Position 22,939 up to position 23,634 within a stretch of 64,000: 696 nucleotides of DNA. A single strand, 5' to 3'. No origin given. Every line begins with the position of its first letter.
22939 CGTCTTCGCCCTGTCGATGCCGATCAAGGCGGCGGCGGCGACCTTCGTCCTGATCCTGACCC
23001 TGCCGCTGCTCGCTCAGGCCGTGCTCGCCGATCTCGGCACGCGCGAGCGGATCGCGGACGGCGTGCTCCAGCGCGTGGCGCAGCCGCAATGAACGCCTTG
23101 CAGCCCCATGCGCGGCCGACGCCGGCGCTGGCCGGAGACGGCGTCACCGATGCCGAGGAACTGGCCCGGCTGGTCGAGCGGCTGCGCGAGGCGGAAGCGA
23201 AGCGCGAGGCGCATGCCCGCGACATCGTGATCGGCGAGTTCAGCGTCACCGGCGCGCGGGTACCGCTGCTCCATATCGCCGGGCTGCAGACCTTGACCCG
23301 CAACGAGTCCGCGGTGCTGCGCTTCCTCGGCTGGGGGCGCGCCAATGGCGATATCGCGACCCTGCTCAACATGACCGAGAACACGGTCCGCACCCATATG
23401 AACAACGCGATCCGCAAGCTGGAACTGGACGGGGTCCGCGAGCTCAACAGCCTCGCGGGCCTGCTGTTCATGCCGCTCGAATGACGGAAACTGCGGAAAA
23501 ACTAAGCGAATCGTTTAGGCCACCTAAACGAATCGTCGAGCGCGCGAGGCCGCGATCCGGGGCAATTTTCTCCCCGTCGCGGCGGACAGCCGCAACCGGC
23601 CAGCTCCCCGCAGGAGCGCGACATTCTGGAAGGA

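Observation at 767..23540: Five copies of a 17-bp near-palindrome (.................) mark the promoters of all candidate secreted-protein genes: a putative new T3SS regulon box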

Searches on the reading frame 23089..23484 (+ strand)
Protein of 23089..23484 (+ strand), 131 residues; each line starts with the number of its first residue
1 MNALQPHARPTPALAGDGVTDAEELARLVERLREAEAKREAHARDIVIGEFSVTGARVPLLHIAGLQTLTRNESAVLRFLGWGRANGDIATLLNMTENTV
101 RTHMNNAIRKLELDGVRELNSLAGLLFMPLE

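Call 10: search_protein_families(library=pfam, proteins=[window:23089-23484:+], max_evalue=0.01)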
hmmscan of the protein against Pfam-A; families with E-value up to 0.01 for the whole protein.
window:23089-23484:+ (131 aa): 3 families
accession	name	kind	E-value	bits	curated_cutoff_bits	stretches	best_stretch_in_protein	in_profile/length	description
PF00196.25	GerE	-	1.9e-10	40.7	23.5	1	67-119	1-53/57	Bacterial regulatory proteins, luxR family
PF08281.18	Sigma70_r4_2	-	0.00045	20.2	25.7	1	87-111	30-54/54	Sigma-70, region 4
PF04545.22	Sigma70_r4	-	0.0012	18.8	24.1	1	66-111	2-48/50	Sigma-70, region 4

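Call 14: find_encoding_contigs(protein=window:23089-23484:+, flank=10000, max_places=10)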
Protein window:23089-23484:+ (131 aa): 1 contig read that carries it; 1 place shown.
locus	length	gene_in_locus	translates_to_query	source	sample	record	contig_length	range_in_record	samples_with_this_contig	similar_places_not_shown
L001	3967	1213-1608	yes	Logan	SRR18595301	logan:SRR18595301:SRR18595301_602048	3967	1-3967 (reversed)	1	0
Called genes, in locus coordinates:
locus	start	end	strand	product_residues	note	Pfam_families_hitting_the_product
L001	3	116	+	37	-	?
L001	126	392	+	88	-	PF01313:Bac_export_3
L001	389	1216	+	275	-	PF01311:Bac_export_1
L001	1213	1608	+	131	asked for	PF00196:GerE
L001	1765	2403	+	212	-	-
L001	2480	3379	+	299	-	PF20388:DUF6683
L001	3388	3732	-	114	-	PF05336:rhaM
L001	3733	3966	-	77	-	?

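Call 17: find_homologous_proteins(query=window:23089-23484:+, max_evalue=0.001)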
Query window:23089-23484:+ (131 aa): 187 proteins with E <= 0.001 among 278 candidates; the best 120 are listed.
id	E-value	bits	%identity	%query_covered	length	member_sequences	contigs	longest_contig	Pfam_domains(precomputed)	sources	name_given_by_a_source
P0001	1.8e-75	269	98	100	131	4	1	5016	PF00196.26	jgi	jgi:DNA-binding NarL/FixJ family response regulator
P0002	1.4e-73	263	94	100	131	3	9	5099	PF00196.26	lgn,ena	-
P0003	1.8e-70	253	93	100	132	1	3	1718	PF00196.26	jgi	jgi:DNA-binding NarL/FixJ family response regulator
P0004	7.4e-68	244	98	92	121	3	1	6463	PF00196.26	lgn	-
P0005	1.6e-59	217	81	96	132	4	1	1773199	PF00196.26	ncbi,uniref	ncbi:helix-turn-helix transcriptional regulator [Sphingomonas sp. DT-204]|uniref:helix-turn-helix tr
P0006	4.8e-59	216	87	92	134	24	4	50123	PF00196.26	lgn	-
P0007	3.0e-58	213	84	95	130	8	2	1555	PF00196.26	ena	-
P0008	4.0e-58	213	79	95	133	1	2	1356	PF00196.26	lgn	-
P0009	8.9e-58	212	80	96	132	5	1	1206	PF00196.26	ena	-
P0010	1.2e-57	211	88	88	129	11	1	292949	PF00196.26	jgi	jgi:DNA-binding NarL/FixJ family response regulator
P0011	4.7e-57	209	82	92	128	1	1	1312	PF00196.26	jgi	jgi:DNA-binding NarL/FixJ family response regulator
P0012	8.3e-57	209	79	99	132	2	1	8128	PF00196.26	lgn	-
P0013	1.4e-56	208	83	93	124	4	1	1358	PF00196.26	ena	-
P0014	1.7e-56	208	78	100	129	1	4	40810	PF00196.26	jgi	jgi:DNA-binding NarL/FixJ family response regulator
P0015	2.3e-56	207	81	93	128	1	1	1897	PF00196.26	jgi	jgi:DNA-binding NarL/FixJ family response regulator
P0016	3.9e-56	207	84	88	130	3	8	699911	PF00196.26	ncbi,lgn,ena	-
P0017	8.4e-56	205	82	90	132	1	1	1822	PF00196.26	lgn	-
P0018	3.4e-55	203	86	85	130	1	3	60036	PF00196.26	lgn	-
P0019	3.9e-55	203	84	88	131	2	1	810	PF00196.26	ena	-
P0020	5.3e-55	203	78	100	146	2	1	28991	PF00196.26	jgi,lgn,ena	jgi:DNA-binding NarL/FixJ family response regulator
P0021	2.1e-54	201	85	85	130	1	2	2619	PF00196.26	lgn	-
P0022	1.3e-53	198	75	98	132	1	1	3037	PF00196.26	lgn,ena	-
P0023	8.9e-53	196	77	97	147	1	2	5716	PF00196.26,PF08281.19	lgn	-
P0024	1.2e-51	192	80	92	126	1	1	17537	PF00196.26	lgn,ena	-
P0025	3.0e-51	191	76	95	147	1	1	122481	PF00196.26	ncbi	-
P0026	6.8e-51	190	81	85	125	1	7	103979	PF00196.26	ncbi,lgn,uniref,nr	ncbi:LuxR family transcriptional regulator [Sphingomonas sp. ABOLD]|uniref:DNA-binding NarL/FixJ fam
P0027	7.1e-51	190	74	97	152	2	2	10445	PF00196.26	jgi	jgi:DNA-binding NarL/FixJ family response regulator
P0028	2.6e-50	188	75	94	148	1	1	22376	PF00196.26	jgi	jgi:DNA-binding NarL/FixJ family response regulator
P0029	3.3e-50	187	80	85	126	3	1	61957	PF00196.26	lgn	-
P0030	5.3e-50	187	73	100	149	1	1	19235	PF00196.26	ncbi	-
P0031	6.0e-50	187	80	85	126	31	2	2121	PF00196.26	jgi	jgi:DNA-binding NarL/FixJ family response regulator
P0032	1.1e-49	186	77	93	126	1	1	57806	PF00196.26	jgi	jgi:DNA-binding NarL/FixJ family response regulator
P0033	1.2e-49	186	75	93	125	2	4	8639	PF00196.26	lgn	-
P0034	1.4e-49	185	74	96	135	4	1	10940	PF00196.26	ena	-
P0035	2.9e-49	184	78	91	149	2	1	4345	PF00196.26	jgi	jgi:DNA-binding NarL/FixJ family response regulator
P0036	4.1e-49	184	72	98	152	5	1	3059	PF00196.26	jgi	jgi:DNA-binding NarL/FixJ family response regulator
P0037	4.2e-49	184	79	85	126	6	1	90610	PF00196.26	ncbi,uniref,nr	ncbi:helix-turn-helix transcriptional regulator [Sphingomonas azotifigens]|uniref:helix-turn-helix t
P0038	4.5e-49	184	74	95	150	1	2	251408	PF00196.26,PF08281.19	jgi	jgi:DNA-binding NarL/FixJ family response regulator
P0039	4.7e-49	184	74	94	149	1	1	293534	PF00196.26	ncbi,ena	-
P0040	4.8e-49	184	73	96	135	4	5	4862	PF00196.26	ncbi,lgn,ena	-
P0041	8.0e-49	183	75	92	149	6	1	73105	PF00196.26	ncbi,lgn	-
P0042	8.7e-49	183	78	91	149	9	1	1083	PF00196.26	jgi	jgi:DNA-binding NarL/FixJ family response regulator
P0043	1.6e-48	182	73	94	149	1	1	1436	PF00196.26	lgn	-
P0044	2.3e-48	181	72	97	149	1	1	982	PF00196.26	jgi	jgi:DNA-binding NarL/FixJ family response regulator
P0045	2.6e-48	181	74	97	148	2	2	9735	PF00196.26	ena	-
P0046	5.0e-48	180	73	98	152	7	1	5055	PF00196.26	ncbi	-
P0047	6.8e-48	180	72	97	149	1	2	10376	PF00196.26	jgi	jgi:DNA-binding NarL/FixJ family response regulator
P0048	2.0e-47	178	75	91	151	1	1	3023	PF00196.26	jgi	jgi:DNA-binding NarL/FixJ family response regulator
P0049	1.0e-46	176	71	97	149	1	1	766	PF00196.26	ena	-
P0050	2.1e-46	175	78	86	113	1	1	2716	PF00196.26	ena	-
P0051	2.7e-46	175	75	91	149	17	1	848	PF00196.26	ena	-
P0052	5.0e-46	174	78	89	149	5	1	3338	PF00196.26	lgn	-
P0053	1.3e-45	173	74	92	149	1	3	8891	PF00196.26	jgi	jgi:DNA-binding NarL/FixJ family response regulator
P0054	1.4e-45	173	74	92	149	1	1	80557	PF00196.26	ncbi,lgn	-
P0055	6.9e-45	170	73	92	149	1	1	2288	PF00196.26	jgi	jgi:DNA-binding NarL/FixJ family response regulator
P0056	7.2e-45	170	66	96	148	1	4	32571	PF00196.26,PF08281.19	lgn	-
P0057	1.2e-43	166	70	94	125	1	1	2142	PF00196.26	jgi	jgi:DNA-binding NarL/FixJ family response regulator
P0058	7.9e-43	164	65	96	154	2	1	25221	PF00196.26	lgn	-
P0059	3.1e-42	162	66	89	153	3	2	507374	PF00196.26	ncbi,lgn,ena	-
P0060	4.0e-42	161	61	100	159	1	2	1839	PF00196.26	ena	-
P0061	4.2e-42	161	67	89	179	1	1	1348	PF00196.26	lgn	-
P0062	5.4e-42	161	63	92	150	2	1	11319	PF00196.26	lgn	-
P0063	6.9e-42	161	61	99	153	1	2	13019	PF00196.26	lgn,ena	-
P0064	3.9e-41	158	63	100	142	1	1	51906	PF00196.26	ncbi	-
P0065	4.4e-41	158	66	91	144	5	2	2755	PF00196.26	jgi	jgi:DNA-binding CsgD family transcriptional regulator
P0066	1.8e-40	156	65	96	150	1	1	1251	PF00196.26,PF08281.19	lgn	-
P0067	2.0e-40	156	67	91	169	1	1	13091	PF00196.26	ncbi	-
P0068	3.2e-40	155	67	90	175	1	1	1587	PF00196.26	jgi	jgi:DNA-binding NarL/FixJ family response regulator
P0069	3.7e-40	155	64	96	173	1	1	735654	PF00196.26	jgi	jgi:DNA-binding CsgD family transcriptional regulator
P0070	4.2e-40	155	66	90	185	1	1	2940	PF00196.26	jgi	jgi:DNA-binding CsgD family transcriptional regulator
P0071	5.5e-40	154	62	92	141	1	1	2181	PF00196.26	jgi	jgi:DNA-binding NarL/FixJ family response regulator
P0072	6.8e-40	154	64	96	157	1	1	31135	PF00196.26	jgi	jgi:DNA-binding NarL/FixJ family response regulator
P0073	1.2e-39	153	64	97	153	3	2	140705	PF00196.26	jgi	jgi:DNA-binding NarL/FixJ family response regulator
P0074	1.4e-39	153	66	87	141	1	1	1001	PF00196.26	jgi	jgi:DNA-binding NarL/FixJ family response regulator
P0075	1.7e-39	153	65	92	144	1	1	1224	PF00196.26,PF08281.19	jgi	jgi:DNA-binding NarL/FixJ family response regulator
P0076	2.2e-39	152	61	100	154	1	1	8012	PF00196.26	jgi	jgi:DNA-binding NarL/FixJ family response regulator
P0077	3.3e-39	152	64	89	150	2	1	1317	PF00196.26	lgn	-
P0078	4.1e-39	152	63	88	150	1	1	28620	PF00196.26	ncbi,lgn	-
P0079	4.3e-39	152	63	95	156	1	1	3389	PF00196.26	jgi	jgi:DNA-binding NarL/FixJ family response regulator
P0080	6.2e-39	151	62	97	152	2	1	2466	PF00196.26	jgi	jgi:DNA-binding NarL/FixJ family response regulator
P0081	8.3e-39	151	60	95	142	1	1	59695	PF00196.26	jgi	-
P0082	1.0e-38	150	61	94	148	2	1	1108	PF00196.26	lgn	-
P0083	1.1e-38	150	64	92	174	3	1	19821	PF00196.26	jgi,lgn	jgi:DNA-binding CsgD family transcriptional regulator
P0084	1.2e-38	150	64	89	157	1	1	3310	PF00196.26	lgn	-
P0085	1.3e-38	150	64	88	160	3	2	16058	PF00196.26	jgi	jgi:DNA-binding NarL/FixJ family response regulator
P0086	1.5e-38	150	67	89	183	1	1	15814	PF00196.26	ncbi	-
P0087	1.5e-38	150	59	100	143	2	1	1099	PF00196.26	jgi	jgi:DNA-binding NarL/FixJ family response regulator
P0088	1.5e-38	150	66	89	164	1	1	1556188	PF00196.26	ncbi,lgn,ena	-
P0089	1.6e-38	150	63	96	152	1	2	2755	PF00196.26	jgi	jgi:DNA-binding NarL/FixJ family response regulator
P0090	1.8e-38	149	59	98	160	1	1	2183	PF00196.26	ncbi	-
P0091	1.8e-38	149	64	94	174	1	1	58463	PF00196.26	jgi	jgi:DNA-binding CsgD family transcriptional regulator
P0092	2.2e-38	149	63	88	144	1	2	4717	PF00196.26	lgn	-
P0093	2.8e-38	149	65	90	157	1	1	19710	PF00196.26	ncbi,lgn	-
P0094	2.8e-38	149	63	95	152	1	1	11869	PF00196.26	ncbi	-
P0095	3.9e-38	148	65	86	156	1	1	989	PF00196.26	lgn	-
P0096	5.2e-38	148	59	97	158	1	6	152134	PF00196.26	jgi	jgi:DNA-binding NarL/FixJ family response regulator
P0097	5.7e-38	148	64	89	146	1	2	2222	PF00196.26,PF08281.19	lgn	-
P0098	6.0e-38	148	61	99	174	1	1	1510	PF00196.26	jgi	jgi:DNA-binding CsgD family transcriptional regulator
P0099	6.7e-38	148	61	85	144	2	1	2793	PF00196.26,PF08281.19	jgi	jgi:DNA-binding CsgD family transcriptional regulator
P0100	6.7e-38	148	60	95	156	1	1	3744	PF00196.26,PF08281.19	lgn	-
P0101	7.1e-38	148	63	93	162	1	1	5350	PF00196.26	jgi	jgi:DNA-binding NarL/FixJ family response regulator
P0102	7.4e-38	148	61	97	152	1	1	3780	PF00196.26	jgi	jgi:DNA-binding CsgD family transcriptional regulator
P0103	9.3e-38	147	58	99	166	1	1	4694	PF00196.26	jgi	jgi:DNA-binding NarL/FixJ family response regulator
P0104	1.2e-37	147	60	96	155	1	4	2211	PF00196.26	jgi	jgi:DNA-binding NarL/FixJ family response regulator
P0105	1.2e-37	147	61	89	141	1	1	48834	PF00196.26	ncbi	-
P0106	1.2e-37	147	60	96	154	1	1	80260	PF00196.26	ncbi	-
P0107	1.3e-37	147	60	100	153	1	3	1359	PF00196.26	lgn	-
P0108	1.4e-37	147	61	95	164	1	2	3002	PF00196.26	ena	-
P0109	1.4e-37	147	60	95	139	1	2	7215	PF00196.26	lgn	-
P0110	1.6e-37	146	64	90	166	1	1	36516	PF00196.26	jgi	jgi:DNA-binding NarL/FixJ family response regulator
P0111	1.9e-37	146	63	89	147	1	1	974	PF00196.26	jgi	-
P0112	2.7e-37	146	60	94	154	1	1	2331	PF00196.26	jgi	jgi:DNA-binding NarL/FixJ family response regulator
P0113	5.1e-37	145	60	95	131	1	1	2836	PF00196.26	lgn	-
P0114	6.5e-37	144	57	97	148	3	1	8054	PF00196.26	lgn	-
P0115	7.1e-37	144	65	90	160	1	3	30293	PF00196.26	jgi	jgi:DNA-binding CsgD family transcriptional regulator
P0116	7.5e-37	144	61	89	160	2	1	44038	PF00196.26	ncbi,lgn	-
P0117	8.1e-37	144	58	96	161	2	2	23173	PF00196.26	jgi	jgi:DNA-binding NarL/FixJ family response regulator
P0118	9.4e-37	144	62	87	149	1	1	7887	PF00196.26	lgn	-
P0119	9.6e-37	144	64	90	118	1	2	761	PF00196.26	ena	-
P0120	1.0e-36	144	62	92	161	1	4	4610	PF00196.26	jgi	jgi:DNA-binding NarL/FixJ family response regulator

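Call 20: find_related_loci(query=A1, collection=genome_contigs, flank=10000)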
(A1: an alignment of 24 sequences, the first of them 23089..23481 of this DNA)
Query A1 (131 aa) in genome_contigs; peptide patterns used: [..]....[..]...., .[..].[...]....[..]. (x = any residue, [..] = any of these).
114 stretches matched a pattern; 104 encode a relative of the query (tblastn E <= 1e-3); the best 80 are kept; 80 distinct loci.
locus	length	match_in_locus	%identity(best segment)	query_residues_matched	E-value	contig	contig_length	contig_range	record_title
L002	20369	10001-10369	85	10-131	7e-63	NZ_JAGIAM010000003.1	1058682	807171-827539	MAG: Sphingomonas sp. isolate BIN22 scaffold3_cov0, whole genome shotgun sequence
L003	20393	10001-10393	77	1-131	2e-61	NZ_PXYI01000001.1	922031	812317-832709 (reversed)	Sphingomonas deserti strain GL-C-18 ZB100000, whole genome shotgun sequence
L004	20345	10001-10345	87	17-131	5e-61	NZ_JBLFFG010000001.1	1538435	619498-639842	Sphingomonas sp. DT-207 NODE_1_length_1538435_cov_419.981691, whole genome shotgun sequence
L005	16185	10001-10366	82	10-131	7e-61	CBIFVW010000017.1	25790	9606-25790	MAG TPA_asm: uncultured Sphingomonas sp. isolate ERR14720262_binner23_Refined_8 genome assembly, contig: ERZ27336807.116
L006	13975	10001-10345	84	17-131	3e-60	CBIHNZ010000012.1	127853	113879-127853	MAG TPA_asm: uncultured Sphingomonas sp. isolate SRR18156207_binner13_Refined_16 genome assembly, contig: ERZ27336867.11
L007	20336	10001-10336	81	20-131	2e-56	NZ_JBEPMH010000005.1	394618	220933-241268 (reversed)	Sphingomonas trueperi strain 1770 Ga0438589_05, whole genome shotgun sequence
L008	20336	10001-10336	81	20-131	4e-56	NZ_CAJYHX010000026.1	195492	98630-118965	MAG: uncultured Sphingomonas sp. isolate S1C273_SP108, whole genome shotgun sequence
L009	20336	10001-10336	81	20-131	3e-56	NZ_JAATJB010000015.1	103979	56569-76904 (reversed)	Sphingomonas trueperi strain DSM 7225 Ga0373209_15, whole genome shotgun sequence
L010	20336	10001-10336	81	20-131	1e-55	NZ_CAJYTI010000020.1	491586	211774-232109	MAG: uncultured Sphingomonas sp. isolate S3C1086_SP112, whole genome shotgun sequence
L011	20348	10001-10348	76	10-131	1e-55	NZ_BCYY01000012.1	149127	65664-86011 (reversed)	Sphingomonas pituitosa NBRC 102491, whole genome shotgun sequence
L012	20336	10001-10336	80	20-131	2e-55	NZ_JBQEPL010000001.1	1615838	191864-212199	Sphingomonas sp. 22176 scaffold1, whole genome shotgun sequence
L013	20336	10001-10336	80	20-131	2e-55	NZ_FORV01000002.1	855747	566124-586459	Sphingomonas sp. NFR04, whole genome shotgun sequence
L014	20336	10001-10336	80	20-131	3e-55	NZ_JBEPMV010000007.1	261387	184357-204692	Sphingomonas trueperi strain 1075 Ga0438562_07, whole genome shotgun sequence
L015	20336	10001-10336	80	20-131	2e-55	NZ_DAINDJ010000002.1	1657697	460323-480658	MAG: Sphingomonas sp. isolate CTOTU50283 NODE_2_length_1657697_cov_33.549850, whole genome shotgun sequence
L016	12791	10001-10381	74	9-131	5e-55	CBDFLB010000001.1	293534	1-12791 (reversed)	MAG: Sphingomonas sp. isolate ac9ca599-7ba6-4a44-a109-306d1beaa3fe genome assembly, contig: contig_1, whole genome shotg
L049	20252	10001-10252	69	47-130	3e-35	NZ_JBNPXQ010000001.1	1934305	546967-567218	Sphingomonas zeicaulis strain DSM 100587 Ga0373354_01, whole genome shotgun sequence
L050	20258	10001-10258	70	45-130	2e-35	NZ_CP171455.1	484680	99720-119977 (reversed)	Sphingobium naphthae strain RL-ZY01 plasmid p02, complete sequence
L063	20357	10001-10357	58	13-129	4e-34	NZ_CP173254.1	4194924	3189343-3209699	Sphingomonas sp. MMS12-HWE2-04 chromosome, complete genome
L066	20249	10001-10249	67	48-130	9e-34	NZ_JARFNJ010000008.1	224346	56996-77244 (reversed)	Sphingomonas pollutisoli strain H39-1-10 spades_K_21_77_8, whole genome shotgun sequence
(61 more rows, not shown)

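Call 33: search_protein_families(library=ncbifam, proteins=[window:23089-23484:+], max_evalue=0.01)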
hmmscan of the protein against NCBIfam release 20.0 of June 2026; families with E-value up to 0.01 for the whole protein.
window:23089-23484:+ (131 aa): 17 families
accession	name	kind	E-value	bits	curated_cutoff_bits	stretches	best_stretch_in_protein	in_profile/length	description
TIGR03020.2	EpsA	equivalog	1.4e-07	31.4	170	1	61-113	183-235/247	XrtB/PEP-CTERM-associated transcriptional regulator EpsA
NF007505.1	PRK10100.1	equivalog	1.8e-07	31.1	250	1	62-112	138-188/204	biofilm master transcriptional regulator CsgD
NF052445.1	RespRegMctR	equivalog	2e-07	30.6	300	1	67-119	143-195/205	two-component system response regulator MctR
NF011896.0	PRK15369.1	equivalog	2.3e-07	30.7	242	1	67-123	148-204/211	two component system response regulator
NF047785.1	respo_reg_MadR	equivalog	3.8e-07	29.7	300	1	64-113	144-193/209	MadR family response regulator transcription factor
NF007708.0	PRK10403.1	equivalog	2.9e-06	26.9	343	1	67-113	152-198/215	nitrate/nitrite response regulator protein NarP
TIGR03541.1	reg_near_HchA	equivalog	9.4e-06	25.3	215.6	1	67-113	170-216/232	PA1136 family autoinducer-binding transcriptional regulator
NF007935.0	PRK10651.1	equivalog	1e-05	24.8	250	1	66-114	153-201/216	two-component system response regulator NarL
NF008548.0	PRK11475.1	equivalog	3.1e-05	23.6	176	1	65-113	131-179/207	DNA-binding transcriptional activator BglJ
NF003420.0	PRK04841.1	equivalog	4e-05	21.8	537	1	25-113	798-883/903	HTH-type transcriptional regulator MalT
NF007403.0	PRK09935.1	equivalog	0.00011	21.8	271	1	68-123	149-204/210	fimbria biosynthesis transcriptional regulator FimZ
NF041830.1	RR_TF_ErdR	exception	0.00035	20.3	390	1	64-113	146-195/213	response regulator transcription factor ErdR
TIGR02985.1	Sig70_bacteroi1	subfamily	0.00059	20.1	126.4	1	84-111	131-158/162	RNA polymerase sigma-70 factor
NF007419.0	PRK09958.1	equivalog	0.001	18.7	251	1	65-123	140-198/204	acid-sensing system DNA-binding response regulator EvgA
NF050132.1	TransRegAbsR2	equivalog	0.0017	17.2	850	1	22-111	485-573/582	LuxR family transcriptional regulator AbsR2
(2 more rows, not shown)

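Call 34: search_dna_similar(query=window:23089-23484:+, collection=plasmids, mode=protein, max_evalue=1e-15, max_rows=30)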
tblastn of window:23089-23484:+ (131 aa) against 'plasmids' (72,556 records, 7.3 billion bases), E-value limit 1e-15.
No match.

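Call 38: search_protein_families(library=pfam, proteins=[L004:12321-13763:+, L063:17906-19447:+, L066:15840-17057:-, L049:12712-13155:+, L050:16223-17662:+], max_evalue=0.01)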
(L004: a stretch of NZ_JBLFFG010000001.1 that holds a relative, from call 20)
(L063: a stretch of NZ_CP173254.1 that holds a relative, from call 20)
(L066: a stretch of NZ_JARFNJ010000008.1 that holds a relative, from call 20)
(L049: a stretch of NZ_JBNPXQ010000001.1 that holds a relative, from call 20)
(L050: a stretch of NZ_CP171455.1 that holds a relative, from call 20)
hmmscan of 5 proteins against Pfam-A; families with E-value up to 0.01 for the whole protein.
L004:12321-13763:+ (480 aa): 0 families

L063:17906-19447:+ (513 aa): 0 families

L066:15840-17057:- (405 aa): 0 families

L049:12712-13155:+ (147 aa): 0 families

L050:16223-17662:+ (479 aa): 0 families

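Call 46: search_solved_structures(query=A1, max_evalue=0.01, show_alignments=2)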
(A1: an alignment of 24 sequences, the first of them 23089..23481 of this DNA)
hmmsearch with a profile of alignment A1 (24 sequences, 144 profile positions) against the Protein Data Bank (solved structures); distinct sequences matched with E-value up to 0.01: 32.
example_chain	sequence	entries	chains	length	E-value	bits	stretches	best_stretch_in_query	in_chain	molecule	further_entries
3kln_A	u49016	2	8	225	8.8e-08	35.3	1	78-125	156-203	Transcriptional regulator, LuxR family | Transcriptional regulator VpsT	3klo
7vim_A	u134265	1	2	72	5.2e-07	32.8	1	81-136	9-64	Protein EsrB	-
4wt0_B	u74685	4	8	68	8.7e-07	32.1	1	81-128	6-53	Response regulator receiver domain protein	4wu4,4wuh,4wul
4wsz_A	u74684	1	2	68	9.1e-07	32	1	81-128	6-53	Response regulator receiver domain protein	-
3qp5_A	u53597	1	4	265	1.8e-06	31.1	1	82-127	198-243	CviR transcriptional regulator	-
3qp6_A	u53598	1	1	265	2.3e-06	30.8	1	82-126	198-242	CviR transcriptional regulator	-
6jqs_A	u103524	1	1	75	9.8e-06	28.7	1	82-129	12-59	DNA-binding response regulator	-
7x1k_A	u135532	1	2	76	1.2e-05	28.4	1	79-127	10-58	Chemotaxis protein CheY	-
1fse_A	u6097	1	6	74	1.8e-05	27.8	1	81-129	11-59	GERE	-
7ve4_A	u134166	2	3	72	2.1e-05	27.6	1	79-127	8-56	DNA-binding response regulator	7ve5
2rnj_A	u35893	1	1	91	3.3e-05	27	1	78-127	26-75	Response regulator protein vraR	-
5hev_A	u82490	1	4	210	3.5e-05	26.9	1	80-127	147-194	Response regulator protein VraR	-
5f64_A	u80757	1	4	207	4.4e-05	26.6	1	77-136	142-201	Positive transcription regulator EvgA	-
4gvp_A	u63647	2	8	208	5.1e-05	26.4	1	74-127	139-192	Response regulator protein vraR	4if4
7ve6_A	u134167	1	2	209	5.2e-05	26.3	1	74-127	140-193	Response regulator protein VraR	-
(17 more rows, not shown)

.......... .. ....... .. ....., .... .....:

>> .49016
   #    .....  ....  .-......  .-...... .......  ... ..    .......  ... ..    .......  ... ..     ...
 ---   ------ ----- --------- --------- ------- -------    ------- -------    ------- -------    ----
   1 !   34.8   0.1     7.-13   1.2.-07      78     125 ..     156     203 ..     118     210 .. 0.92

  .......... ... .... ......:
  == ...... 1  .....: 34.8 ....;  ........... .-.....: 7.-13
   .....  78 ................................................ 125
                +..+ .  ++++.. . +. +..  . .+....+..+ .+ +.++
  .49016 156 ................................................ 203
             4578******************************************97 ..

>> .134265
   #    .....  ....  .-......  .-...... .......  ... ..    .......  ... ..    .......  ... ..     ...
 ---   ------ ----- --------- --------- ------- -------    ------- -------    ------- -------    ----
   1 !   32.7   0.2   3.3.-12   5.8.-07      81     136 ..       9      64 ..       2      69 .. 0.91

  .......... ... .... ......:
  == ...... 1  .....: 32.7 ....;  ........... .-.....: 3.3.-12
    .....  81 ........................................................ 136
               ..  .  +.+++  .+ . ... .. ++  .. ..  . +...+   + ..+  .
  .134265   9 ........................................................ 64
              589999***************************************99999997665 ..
